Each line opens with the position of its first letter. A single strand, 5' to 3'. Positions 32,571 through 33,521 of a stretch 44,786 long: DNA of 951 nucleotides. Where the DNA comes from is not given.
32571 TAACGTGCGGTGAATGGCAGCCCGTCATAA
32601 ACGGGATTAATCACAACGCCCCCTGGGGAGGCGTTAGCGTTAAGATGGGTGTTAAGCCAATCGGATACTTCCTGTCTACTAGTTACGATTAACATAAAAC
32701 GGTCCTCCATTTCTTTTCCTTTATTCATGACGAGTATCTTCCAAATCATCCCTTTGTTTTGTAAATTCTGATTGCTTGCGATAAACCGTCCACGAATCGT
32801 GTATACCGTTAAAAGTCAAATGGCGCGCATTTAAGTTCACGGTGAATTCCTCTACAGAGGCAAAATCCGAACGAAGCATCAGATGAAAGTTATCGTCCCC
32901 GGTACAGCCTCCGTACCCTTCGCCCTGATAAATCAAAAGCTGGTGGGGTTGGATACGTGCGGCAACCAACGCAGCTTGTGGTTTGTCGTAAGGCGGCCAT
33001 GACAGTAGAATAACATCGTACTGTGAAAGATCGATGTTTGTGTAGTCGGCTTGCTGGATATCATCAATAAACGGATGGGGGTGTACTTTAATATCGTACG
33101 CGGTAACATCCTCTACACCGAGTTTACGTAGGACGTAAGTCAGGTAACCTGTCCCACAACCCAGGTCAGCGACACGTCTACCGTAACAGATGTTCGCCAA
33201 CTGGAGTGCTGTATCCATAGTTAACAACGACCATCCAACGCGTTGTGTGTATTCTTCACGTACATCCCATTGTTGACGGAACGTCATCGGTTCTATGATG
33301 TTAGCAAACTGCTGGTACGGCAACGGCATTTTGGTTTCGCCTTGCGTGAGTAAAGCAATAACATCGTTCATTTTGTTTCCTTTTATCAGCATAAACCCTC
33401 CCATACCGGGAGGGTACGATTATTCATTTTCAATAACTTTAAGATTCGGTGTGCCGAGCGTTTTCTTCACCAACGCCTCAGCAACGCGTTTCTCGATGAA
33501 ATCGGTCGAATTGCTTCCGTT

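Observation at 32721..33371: Small SAM-dependent methyltransferase with I-then-IV motif order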

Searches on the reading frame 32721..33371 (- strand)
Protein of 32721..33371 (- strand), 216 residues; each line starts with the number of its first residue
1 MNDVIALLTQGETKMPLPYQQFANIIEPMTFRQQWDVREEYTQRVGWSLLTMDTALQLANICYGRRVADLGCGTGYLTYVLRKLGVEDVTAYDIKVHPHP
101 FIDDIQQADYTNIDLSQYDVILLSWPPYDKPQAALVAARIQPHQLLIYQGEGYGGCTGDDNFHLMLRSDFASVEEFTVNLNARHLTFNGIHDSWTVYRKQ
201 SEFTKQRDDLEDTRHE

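Call 3: search_protein_families(library=pfam, proteins=[window:32721-33371:-], max_evalue=1)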
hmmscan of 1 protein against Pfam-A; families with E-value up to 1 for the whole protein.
window:32721-33371:- (216 aa): 14 families
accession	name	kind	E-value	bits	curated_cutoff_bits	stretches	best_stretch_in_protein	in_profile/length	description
PF13489.12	Methyltransf_23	-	4.8e-05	23.6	27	1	62-122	21-86/164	Methyltransferase domain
PF01728.25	FtsJ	-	4.9e-05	23.8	24.1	1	49-112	9-77/181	FtsJ-like methyltransferase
PF13649.12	Methyltransf_25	-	0.0003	21.8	27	1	67-120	1-55/97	Methyltransferase domain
PF05175.20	MTS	-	0.00048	20.2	23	1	63-95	31-64/170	Methyltransferase small domain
PF13847.12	Methyltransf_31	-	0.0008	19.6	27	1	65-95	5-37/145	Methyltransferase domain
PF06325.19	PrmA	-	0.0011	18.9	22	1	64-94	162-192/296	Ribosomal protein L11 methyltransferase (PrmA)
PF03848.20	TehB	-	0.0038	17.1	20.4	1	58-120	25-87/193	Tellurite resistance protein TehB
PF01135.25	PCMT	-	0.0043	17.3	20.3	1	51-90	61-100/210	Protein-L-isoaspartate(D-aspartate) O-methyltransferase (PCMT)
PF08241.18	Methyltransf_11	-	0.0063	17.6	21.2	1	69-99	2-31/95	Methyltransferase domain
PF13679.12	Methyltransf_32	-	0.012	16.1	27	1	65-96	27-56/143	Methyltransferase domain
PF00398.26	RrnaAD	-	0.016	14.8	24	1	38-127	5-92/263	Ribosomal RNA adenine dimethylase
PF07021.18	MetW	-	0.037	14.1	21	1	58-83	8-33/193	Methionine biosynthesis protein MetW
PF08242.18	Methyltransf_12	-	0.059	14.5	30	1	69-121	2-69/98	Methyltransferase domain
PF07757.19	AdoMet_MTase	-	0.15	12.7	27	1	67-95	65-92/115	Predicted AdoMet-dependent methyltransferase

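Call 4: search_protein_families(library=phrogs, proteins=[window:32721-33371:-], max_evalue=0.1)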
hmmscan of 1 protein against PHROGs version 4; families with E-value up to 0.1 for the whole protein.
window:32721-33371:- (216 aa): 7 families
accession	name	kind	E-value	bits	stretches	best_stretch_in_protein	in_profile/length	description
phrog_19090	-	unknown function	9.6e-19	69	1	35-198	32-190/191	-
phrog_9906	-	unknown function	0.0017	18.8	1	56-120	98-161/272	-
phrog_13505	-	other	0.0096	16.1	1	56-94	108-147/392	methyltransferase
phrog_27021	-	unknown function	0.017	15.7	1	52-95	77-120/223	-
phrog_4752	-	other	0.048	13.9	1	64-94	52-84/241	tRNA methyltransferase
phrog_8156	-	other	0.049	13.9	1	61-93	48-79/244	methyltransferase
phrog_363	-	other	0.097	12.8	0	66-126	55-124/327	DNA methyltransferase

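Call 7: find_homologous_proteins(query=window:32721-33371:-, max_evalue=0.001)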
Query window:32721-33371:- (216 aa): 22 proteins with E <= 0.001 among 207 candidates.
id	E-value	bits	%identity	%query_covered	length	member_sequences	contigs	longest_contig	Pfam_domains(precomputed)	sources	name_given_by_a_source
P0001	3.7e-136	470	94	100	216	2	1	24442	-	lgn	-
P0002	2.1e-134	464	93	100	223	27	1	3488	-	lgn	-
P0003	5.8e-133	459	90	100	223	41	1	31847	-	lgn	-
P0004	1.0e-132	458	90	100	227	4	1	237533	-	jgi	-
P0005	2.0e-131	454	90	100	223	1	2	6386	-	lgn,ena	-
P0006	2.4e-131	454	90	100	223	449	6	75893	-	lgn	-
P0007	1.3e-129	448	88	100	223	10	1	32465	PF05175.21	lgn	-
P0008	7.6e-128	442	88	100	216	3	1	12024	PF05175.21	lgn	-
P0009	3.0e-123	427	85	99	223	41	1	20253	-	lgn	-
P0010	1.3e-88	314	90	70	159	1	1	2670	-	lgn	-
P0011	1.7e-31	128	40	76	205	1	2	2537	-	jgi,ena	jgi:hypothetical protein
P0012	9.6e-31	125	38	77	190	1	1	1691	-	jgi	jgi:hypothetical protein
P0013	1.2e-30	125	41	75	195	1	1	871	-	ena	-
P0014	8.8e-30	122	44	75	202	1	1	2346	-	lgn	-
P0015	9.0e-30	122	43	75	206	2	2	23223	-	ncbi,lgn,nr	ncbi:MAG: hypothetical protein EOL93_01705 [Epsilonproteobacteria bacterium]|nr:hypothetical protein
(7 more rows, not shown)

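Call 8: search_solved_structures(query=window:32721-33371:-, max_evalue=1, show_alignments=3)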
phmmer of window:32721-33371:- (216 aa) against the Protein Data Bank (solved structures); distinct sequences matched with E-value up to 1: 40.
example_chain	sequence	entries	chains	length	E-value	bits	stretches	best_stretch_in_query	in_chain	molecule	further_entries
9ohl_C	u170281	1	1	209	0.0012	21.6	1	63-124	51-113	rRNA N(6)-adenosine-methyltransferase METTL5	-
6h2u_A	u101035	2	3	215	0.0013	21.6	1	63-124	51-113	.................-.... protein 5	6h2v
3m70_A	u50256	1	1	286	0.0014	21.4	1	56-121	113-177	Tellurite resistance protein tehB homolog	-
5kn4_A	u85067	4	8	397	0.0062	19.3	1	39-144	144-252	Pavine N-methyltransferase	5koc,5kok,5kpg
5kpc_A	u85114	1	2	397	0.0063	19.3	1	39-136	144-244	Pavine N-methyltransferase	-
6uak_A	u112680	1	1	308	0.011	18.4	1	64-105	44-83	SAM dependent methyltransferase LahSB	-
8x4l_A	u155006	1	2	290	0.025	17.4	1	52-136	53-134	Probable ribosomal RNA small subunit methyltransferase A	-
3ccf_A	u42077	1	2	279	0.025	17.3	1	43-89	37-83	Cyclopropane-fatty-acyl-phospholipid synthase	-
8x4o_A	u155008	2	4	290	0.029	17.1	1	52-138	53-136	Probable ribosomal RNA small subunit methyltransferase A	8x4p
6gkv_A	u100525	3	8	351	0.052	16.3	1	49-122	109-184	Coclaurine N-methyltransferase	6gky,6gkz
8x3w_A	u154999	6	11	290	0.079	15.7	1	52-132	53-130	Probable ribosomal RNA small subunit methyltransferase A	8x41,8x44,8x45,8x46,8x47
2i6g_A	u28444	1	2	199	0.11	15.3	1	41-126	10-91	Putative methyltransferase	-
1wy7_A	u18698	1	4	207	0.19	14.4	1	58-94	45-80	hypothetical protein PH1948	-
4lec_A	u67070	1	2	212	0.2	14.4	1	16-98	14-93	Protein-lysine methyltransferase METTL21A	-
3d2l_A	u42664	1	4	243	0.21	14.3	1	58-94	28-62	SAM-dependent methyltransferase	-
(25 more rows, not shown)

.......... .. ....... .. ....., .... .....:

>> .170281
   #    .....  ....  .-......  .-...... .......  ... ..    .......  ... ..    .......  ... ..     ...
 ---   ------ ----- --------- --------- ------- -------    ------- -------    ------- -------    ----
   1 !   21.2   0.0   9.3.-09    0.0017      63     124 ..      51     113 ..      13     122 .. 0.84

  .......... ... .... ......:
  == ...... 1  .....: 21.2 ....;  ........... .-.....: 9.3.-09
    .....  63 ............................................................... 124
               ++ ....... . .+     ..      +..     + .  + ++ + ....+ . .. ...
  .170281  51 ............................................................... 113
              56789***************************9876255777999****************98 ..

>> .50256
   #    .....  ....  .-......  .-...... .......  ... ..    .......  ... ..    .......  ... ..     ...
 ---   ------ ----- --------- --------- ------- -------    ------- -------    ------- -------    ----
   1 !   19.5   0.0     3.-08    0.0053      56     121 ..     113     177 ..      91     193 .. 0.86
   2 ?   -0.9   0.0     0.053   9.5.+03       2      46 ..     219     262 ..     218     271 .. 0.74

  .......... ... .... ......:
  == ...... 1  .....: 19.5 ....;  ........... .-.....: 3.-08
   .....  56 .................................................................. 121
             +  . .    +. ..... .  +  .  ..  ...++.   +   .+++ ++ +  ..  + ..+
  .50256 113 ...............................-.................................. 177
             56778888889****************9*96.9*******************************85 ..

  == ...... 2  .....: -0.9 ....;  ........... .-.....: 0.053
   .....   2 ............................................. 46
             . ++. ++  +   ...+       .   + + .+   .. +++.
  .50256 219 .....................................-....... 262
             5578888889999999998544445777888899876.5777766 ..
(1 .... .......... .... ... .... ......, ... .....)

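Call 12: search_protein_families(library=ncbifam, proteins=[window:32721-33371:-], max_evalue=1)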
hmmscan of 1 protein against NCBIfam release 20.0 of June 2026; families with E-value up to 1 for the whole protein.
window:32721-33371:- (216 aa): 31 families (the best 25 are shown)
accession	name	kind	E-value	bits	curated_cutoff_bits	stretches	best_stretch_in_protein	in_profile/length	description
NF001785.0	PRK00517.2-2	equivalog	7e-05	22.1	188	1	62-120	144-203/282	50S ribosomal protein L11 methyltransferase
TIGR02072.1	BioC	equivalog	0.00019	21.3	184.95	1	64-119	35-92/244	malonyl-ACP O-methyltransferase BioC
NF008992.0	PRK12335.1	equivalog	0.00024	20.4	303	1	59-120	118-178/289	SAM-dependent methyltransferase TehB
TIGR02021.1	BchM-ChlM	equivalog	0.00056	19.4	158.9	1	56-95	45-85/218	magnesium protoporphyrin IX methyltransferase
TIGR00406.1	prmA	equivalog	0.00057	19.4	183.15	1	64-94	160-190/288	50S ribosomal protein L11 methyltransferase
NF045667.1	MTase_DVU1556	equivalog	0.00067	19.2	155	1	52-87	11-46/213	DVU_1556 family methyltransferase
NF043040.1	corrin_prot_MT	hypoth_equivalog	0.00068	19.1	180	1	63-95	41-72/216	corrinoid protein-associated methyltransferase CpaM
NF010703.0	PRK14103.1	equivalog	0.00094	18.7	320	1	64-130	30-89/256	trans-aconitate 2-methyltransferase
TIGR00755.1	ksgA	equivalog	0.0069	15.7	171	1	48-134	14-97/256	16S rRNA (adenine(1518)-N(6)/adenine(1519)-N(6))-dimethyltransferase RsmA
TIGR00080.1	pimt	equivalog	0.0084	15.9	159.05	1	49-91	63-105/216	protein-L-isoaspartate O-methyltransferase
TIGR00477.1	tehB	equivalog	0.0087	15.4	219.5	1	57-120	67-129/238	tellurite resistance methyltransferase TehB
NF011650.0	PRK15068.1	equivalog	0.017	14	209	1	62-93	121-152/324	tRNA 5-methoxyuridine(34)/uridine 5-oxyacetic acid(34) synthase CmoB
TIGR01983.1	UbiG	equivalog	0.026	13.8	102.95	1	60-95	46-80/228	bifunctional 2-polyprenyl-6-hydroxyphenol methylase/3-demethylubiquinol 3-O-methyltransferase UbiG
TIGR02081.1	metW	equivalog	0.031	13.8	189.5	1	57-97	7-45/194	methionine biosynthesis protein MetW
TIGR04188.1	methyltr_grsp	subfamily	0.031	13.6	380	1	54-95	98-140/363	ATP-grasp peptide maturase system methyltransferase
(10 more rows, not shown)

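Call 13: search_protein_families(library=padloc, proteins=[window:32721-33371:-], max_evalue=1)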
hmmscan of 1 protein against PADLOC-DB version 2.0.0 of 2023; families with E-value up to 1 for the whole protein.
window:32721-33371:- (216 aa): 3 families
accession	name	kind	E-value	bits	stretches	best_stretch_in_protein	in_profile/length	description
PDLC04134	mad2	-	7.5e-07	26.3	1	63-125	291-353/492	mads_2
PDLC03248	MTase_II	-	6.2e-05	19.9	1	55-129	22-96/521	Type II methyltransferase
PDLC03731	oMTase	-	0.036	11.2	1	63-123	12-80/326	orphan methyltransferase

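Call 16: predict_structure(alignment_id=A1)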
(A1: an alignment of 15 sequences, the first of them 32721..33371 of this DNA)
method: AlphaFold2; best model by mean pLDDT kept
length: 216 residues; sequences in the alignment: 15
mean_pLDDT: 84.0   pTM: 0.82
mean pLDDT of the five models: 84.0, 83.1, 82.7, 81.6, 80.5
residues with pLDDT >= 90: 112; 70-90: 67; 50-70: 22; < 50: 15
segments of 3 or more residues with pLDDT < 50: 1-15
pLDDT, mean of each block of 10 residues (from residue 1): 37 52 71 85 84 93 98 94 96 91 95 97 86 94 95 70 91 96 83 93 77 63
secondary structure, 60 per line:
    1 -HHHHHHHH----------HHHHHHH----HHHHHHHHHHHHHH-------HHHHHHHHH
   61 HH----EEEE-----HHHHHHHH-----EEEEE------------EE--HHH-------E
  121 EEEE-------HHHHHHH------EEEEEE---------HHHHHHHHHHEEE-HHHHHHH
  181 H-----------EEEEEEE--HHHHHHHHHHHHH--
elements in order: H2-9 H20-26 H31-44 H52-62 E67-70 H76-83 E89-93 E120-124 H132-138 E145-150 H160-169 E170-172 H174-181 E193-199 H202-214

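Call 19: fold_search(model_id=the predicted structure, library=pdb)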
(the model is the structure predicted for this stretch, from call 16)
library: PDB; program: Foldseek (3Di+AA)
matches with E <= 10: 1684; with E <= 0.001: 283
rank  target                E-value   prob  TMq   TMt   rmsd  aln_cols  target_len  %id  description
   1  3fpj_B                6.9e-06  1.00  0.41  0.34   8.9       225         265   15  Crystal Structure of E81Q mutant of MtNAS in complex with S-ADENOSYLMETHIONINE (released 2009-10-06)
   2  1tw2_B                7.4e-06  1.00  0.43  0.29  15.1       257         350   11  Crystal structure of Carminomycin-4-O-methyltransferase (DnrK) in complex with S-adenosyl-L-homocystein (SAH) and 4-me (released 2004-09-14)
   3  3fpe_A                7.9e-06  1.00  0.44  0.38  13.2       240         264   15  Crystal Structure of MtNAS in complex with thermonicotianamine (released 2009-10-06)
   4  3fpg_A                8.4e-06  1.00  0.45  0.38   8.7       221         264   15  Crystal Structure of E81Q mutant of MtNAS (released 2009-10-06)
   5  4lec_B                1.0e-05  1.00  0.45  0.48   6.5       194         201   17  Human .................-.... Protein 21A (released 2013-07-17)
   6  5je0_A                1.0e-05  1.00  0.36  0.33  11.0       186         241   17  Crystal structure of Burkholderia glumae ToxA with bound S-adenosylhomocysteine (SAH) and 1,6-didemethyltoxoflavin (released 2016-05-04)
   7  5jdz_A                1.1e-05  1.00  0.39  0.36  10.8       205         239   15  Crystal structure of Burkholderia glumae ToxA with bound S-adenosylhomocysteine (SAH) (released 2016-05-04)
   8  8bij_A                1.1e-05  1.00  0.41  0.30  14.6       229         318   13  O-Methyltransferase Plu4894 (mutant I88M, W91L, C97Y, S142L, G146V, Y258M, L270F, S309Y) in complex with SAH (released 2023-03-08)
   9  5je6_A                1.1e-05  1.00  0.34  0.32  11.6       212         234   16  Crystal structure of Burkholderia glumae ToxA (released 2016-05-11)
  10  9h08                  1.6e-05  1.00  0.38  0.36  14.5       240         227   14  Crystal structure of Halide methyltransferase from Tulasnella calospora in complex with SAH at room temperature (released 2025-12-24)
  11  8bgz_A                1.7e-05  1.00  0.44  0.31  14.3       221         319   14  O-Methyltransferase Plu4890 (mutant H229N) in complex with SAH and AQ-256 (released 2023-03-08)
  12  7phe_A                1.7e-05  1.00  0.41  0.29  13.6       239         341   14  Chimeric carminomycin-4-O-methyltransferase (DnrK) with regions from 10-hydroxylase RdmB and 10-decarboxylase TamK (released 2022-09-07)
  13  1tw2_A                1.8e-05  1.00  0.41  0.28  14.9       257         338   12  Crystal structure of Carminomycin-4-O-methyltransferase (DnrK) in complex with S-adenosyl-L-homocystein (SAH) and 4-me (released 2004-09-14)
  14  5je4_A                1.9e-05  1.00  0.34  0.33  11.1       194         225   16  Crystal structure of Burkholderia glumae ToxA Y7A mutant with bound S-adenosylhomocysteine (SAH) (released 2016-05-04)
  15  3fpj_A                2.0e-05  1.00  0.45  0.39  10.3       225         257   16  Crystal Structure of E81Q mutant of MtNAS in complex with S-ADENOSYLMETHIONINE (released 2009-10-06)
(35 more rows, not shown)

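Call 22: search_protein_representatives(alignment_id=A1)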
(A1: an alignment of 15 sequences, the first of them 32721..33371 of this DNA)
Query: 15 sequences, 200 profile positions. Proteins with E-value up to 0.001 (for the whole library): 7652; up to 1e-10: 4690; up to 1e-30: 768. The best 150 are listed.
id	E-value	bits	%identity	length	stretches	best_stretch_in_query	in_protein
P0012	3.1e-71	255.5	-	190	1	14-199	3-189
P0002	1.1e-69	250.4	-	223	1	26-200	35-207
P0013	5.5e-68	244.9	-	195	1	18-199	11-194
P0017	5.5e-66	238.4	-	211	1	4-199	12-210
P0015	6.3e-66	238.2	-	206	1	12-199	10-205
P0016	9.2e-65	234.4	-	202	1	17-199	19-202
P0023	2.0e-62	226.7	-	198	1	12-199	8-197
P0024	1.4e-61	224.0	-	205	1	9-198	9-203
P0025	6.1e-61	221.9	-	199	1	31-200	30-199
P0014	1.0e-60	221.2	-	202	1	14-199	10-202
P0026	1.7e-58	213.9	-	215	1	17-199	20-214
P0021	1.8e-56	207.3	-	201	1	11-200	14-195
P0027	5.5e-56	205.7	-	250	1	27-198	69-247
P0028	6.5e-56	205.5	-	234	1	24-199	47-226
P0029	7.0e-56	205.4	-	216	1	26-199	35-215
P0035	7.7e-55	202.0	-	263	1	27-199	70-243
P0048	1.6e-52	194.4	-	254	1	16-200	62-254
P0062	2.1e-50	187.5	-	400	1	19-199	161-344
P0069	1.9e-49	184.4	-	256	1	23-199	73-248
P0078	6.2e-49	182.7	-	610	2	29-199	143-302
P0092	6.6e-48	179.3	-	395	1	33-199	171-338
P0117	3.0e-46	173.9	-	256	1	26-198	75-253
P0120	4.1e-46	173.5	-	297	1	18-199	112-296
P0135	5.1e-45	169.9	-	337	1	27-199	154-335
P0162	1.9e-42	161.5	-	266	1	16-199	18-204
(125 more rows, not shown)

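Call 24: search_protein_families(library=pfam, proteins=[P0062, P0078, P0092, P0135, P0120, P0035, P0162, P0048, P0069, P0117], max_evalue=0.01)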
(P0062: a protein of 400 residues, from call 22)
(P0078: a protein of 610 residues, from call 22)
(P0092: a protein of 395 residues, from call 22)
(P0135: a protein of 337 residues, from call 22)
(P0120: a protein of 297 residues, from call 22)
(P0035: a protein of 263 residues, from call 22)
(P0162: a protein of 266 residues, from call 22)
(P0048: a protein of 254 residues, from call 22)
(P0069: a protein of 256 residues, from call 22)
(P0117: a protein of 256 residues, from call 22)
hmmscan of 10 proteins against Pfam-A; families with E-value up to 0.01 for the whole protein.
P0062 (400 aa): 12 families
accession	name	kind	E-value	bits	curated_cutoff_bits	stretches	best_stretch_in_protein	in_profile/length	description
PF13489.12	Methyltransf_23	-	7.7e-07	29.4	27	1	198-237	14-54/164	Methyltransferase domain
PF03848.20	TehB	-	2.8e-05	24.1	20.4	1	181-243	7-68/193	Tellurite resistance protein TehB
PF13679.12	Methyltransf_32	-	3.9e-05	24.1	27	1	194-239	14-65/143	Methyltransferase domain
PF13649.12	Methyltransf_25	-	8.6e-05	23.6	27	1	209-269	1-71/97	Methyltransferase domain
PF05175.20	MTS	-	0.0002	21.5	23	1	193-239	20-64/170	Methyltransferase small domain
PF07021.18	MetW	-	0.00028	21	21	1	204-236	12-45/193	Methionine biosynthesis protein MetW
PF03686.19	UPF0146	-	0.00043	20.6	26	1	195-254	3-59/129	Uncharacterised protein family (UPF0146)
PF01135.25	PCMT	-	0.00044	20.5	20.3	1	167-223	40-91/210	Protein-L-isoaspartate(D-aspartate) O-methyltransferase (PCMT)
PF02558.23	ApbA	-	0.0013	18.8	22.2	0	218-295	32-100/150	Ketopantoate reductase PanE/ApbA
PF08241.18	Methyltransf_11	-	0.0014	19.7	21.2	1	210-268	1-66/95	Methyltransferase domain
PF08242.18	Methyltransf_12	-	0.003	18.7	30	1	210-268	1-71/98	Methyltransferase domain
PF13847.12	Methyltransf_31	-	0.0037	17.4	27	1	206-238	4-39/145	Methyltransferase domain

P0078 (610 aa): 1 family
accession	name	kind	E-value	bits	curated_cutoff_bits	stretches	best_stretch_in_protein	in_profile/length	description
PF13489.12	Methyltransf_23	-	0.0021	18.3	27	0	171-204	18-51/164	Methyltransferase domain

P0092 (395 aa): 2 families
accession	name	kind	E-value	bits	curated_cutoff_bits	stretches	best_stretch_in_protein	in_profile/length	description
PF13679.12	Methyltransf_32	-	0.0037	17.7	27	1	188-219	14-45/143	Methyltransferase domain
PF05175.20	MTS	-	0.0061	16.7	23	0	190-220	23-52/170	Methyltransferase small domain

P0135 (337 aa): 0 families

P0120 (297 aa): 1 family
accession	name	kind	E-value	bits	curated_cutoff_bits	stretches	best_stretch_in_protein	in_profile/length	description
PF13489.12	Methyltransf_23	-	0.0049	17.1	27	1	146-196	12-64/164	Methyltransferase domain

P0035 (263 aa): 4 families
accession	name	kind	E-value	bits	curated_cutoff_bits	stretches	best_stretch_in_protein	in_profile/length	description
PF13489.12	Methyltransf_23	-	6.2e-05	23.2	27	1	97-138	14-56/164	Methyltransferase domain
PF08241.18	Methyltransf_11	-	0.0019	19.3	21.2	1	109-167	1-67/95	Methyltransferase domain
PF01135.25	PCMT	-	0.0084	16.3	20.3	0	97-123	66-92/210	Protein-L-isoaspartate(D-aspartate) O-methyltransferase (PCMT)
PF13649.12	Methyltransf_25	-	0.0098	17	27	0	109-166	2-70/97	Methyltransferase domain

P0162 (266 aa): 0 families

P0048 (254 aa): 8 families
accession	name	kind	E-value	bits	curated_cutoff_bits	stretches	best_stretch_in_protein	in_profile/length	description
PF05175.20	MTS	-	1.7e-06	28.2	23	1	99-205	21-135/170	Methyltransferase small domain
PF13649.12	Methyltransf_25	-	5.3e-06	27.5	27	1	110-179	1-72/97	Methyltransferase domain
PF08241.18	Methyltransf_11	-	2e-05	25.5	21.2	1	111-179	1-68/95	Methyltransferase domain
PF13489.12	Methyltransf_23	-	4e-05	23.9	27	1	98-177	14-87/164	Methyltransferase domain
PF08242.18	Methyltransf_12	-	0.00053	21.1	30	1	111-178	1-72/98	Methyltransferase domain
PF01728.25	FtsJ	-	0.00065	20.1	24.1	1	105-147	20-62/181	FtsJ-like methyltransferase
PF13847.12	Methyltransf_31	-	0.0011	19.2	27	1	107-178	4-81/145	Methyltransferase domain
PF13679.12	Methyltransf_32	-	0.009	16.4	27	0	106-157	25-81/143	Methyltransferase domain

P0069 (256 aa): 1 family
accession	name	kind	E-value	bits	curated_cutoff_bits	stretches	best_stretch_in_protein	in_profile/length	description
PF13489.12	Methyltransf_23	-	0.0004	20.6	27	1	100-143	13-55/164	Methyltransferase domain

P0117 (256 aa): 4 families
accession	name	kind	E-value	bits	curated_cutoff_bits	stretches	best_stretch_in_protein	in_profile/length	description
PF05175.20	MTS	-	2.6e-05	24.3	23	1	100-188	22-113/170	Methyltransferase small domain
PF08468.16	MTS_N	-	0.0033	17.9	27.3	1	106-213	8-114/158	Methyltransferase small domain N-terminal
PF13847.12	Methyltransf_31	-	0.0048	17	27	1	111-167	4-65/145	Methyltransferase domain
PF13679.12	Methyltransf_32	-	0.0059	17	27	1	99-148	14-69/143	Methyltransferase domain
